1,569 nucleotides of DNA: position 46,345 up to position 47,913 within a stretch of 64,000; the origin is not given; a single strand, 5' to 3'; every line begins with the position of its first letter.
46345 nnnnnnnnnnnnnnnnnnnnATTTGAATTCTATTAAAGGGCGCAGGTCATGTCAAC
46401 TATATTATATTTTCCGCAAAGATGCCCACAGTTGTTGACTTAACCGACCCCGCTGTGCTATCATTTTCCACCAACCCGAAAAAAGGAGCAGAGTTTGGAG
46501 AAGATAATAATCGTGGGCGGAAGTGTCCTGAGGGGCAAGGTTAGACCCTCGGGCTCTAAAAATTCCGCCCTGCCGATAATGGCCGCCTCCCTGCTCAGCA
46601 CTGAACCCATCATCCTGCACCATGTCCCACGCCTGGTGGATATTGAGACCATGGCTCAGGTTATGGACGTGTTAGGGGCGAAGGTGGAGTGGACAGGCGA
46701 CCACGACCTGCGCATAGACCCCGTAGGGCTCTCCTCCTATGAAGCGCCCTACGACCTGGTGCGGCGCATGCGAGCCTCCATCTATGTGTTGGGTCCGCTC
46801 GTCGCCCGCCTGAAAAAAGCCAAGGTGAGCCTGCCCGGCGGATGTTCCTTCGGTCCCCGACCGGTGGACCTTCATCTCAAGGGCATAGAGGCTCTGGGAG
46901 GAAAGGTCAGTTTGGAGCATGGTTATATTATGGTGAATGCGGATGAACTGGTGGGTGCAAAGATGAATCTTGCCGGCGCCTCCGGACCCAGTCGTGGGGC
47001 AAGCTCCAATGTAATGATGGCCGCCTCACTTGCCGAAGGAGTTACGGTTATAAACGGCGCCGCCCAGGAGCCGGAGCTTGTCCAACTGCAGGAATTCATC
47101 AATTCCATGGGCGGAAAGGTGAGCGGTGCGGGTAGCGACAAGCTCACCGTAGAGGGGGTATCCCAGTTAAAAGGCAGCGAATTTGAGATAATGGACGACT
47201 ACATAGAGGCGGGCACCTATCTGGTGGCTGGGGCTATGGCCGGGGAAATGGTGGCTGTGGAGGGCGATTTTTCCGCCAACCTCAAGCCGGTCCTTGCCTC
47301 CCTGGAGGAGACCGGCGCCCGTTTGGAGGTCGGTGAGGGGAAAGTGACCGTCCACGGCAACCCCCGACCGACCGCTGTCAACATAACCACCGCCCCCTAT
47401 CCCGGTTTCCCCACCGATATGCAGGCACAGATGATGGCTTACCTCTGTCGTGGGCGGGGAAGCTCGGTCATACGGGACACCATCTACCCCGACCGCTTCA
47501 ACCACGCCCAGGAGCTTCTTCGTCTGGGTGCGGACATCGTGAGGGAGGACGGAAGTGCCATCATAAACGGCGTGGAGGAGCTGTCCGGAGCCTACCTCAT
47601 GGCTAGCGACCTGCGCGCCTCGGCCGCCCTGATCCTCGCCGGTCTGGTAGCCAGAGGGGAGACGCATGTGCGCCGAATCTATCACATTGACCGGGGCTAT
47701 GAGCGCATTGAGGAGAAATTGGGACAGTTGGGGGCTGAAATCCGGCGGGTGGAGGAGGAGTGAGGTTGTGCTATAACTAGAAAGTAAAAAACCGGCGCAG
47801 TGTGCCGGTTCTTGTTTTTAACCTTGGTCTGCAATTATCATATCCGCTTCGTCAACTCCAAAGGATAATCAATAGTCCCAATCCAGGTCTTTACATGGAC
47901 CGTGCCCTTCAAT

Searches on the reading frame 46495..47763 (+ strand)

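Call 38: search_protein_families(library=ncbifam, proteins=[window:46495-47763:+], max_evalue=1e-10)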
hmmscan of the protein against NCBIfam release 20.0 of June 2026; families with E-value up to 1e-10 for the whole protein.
window:46495-47763:+ (422 aa): 4 families
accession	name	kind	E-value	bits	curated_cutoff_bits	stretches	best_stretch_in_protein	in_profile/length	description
NF006873.0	PRK09369.1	subfamily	3.1e-159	530.1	297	1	1-420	1-418/419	UDP-N-acetylglucosamine 1-carboxyvinyltransferase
TIGR01072.1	murA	equivalog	4.2e-155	516.6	392.7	1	1-418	1-416/416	UDP-N-acetylglucosamine 1-carboxyvinyltransferase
NF009470.0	PRK12830.1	equivalog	7.2e-137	456.5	552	1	1-420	1-416/417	UDP-N-acetylglucosamine 1-carboxyvinyltransferase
TIGR01356.1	aroA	equivalog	8.2e-21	74.3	287.25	1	14-404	1-404/415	3-phosphoshikimate 1-carboxyvinyltransferase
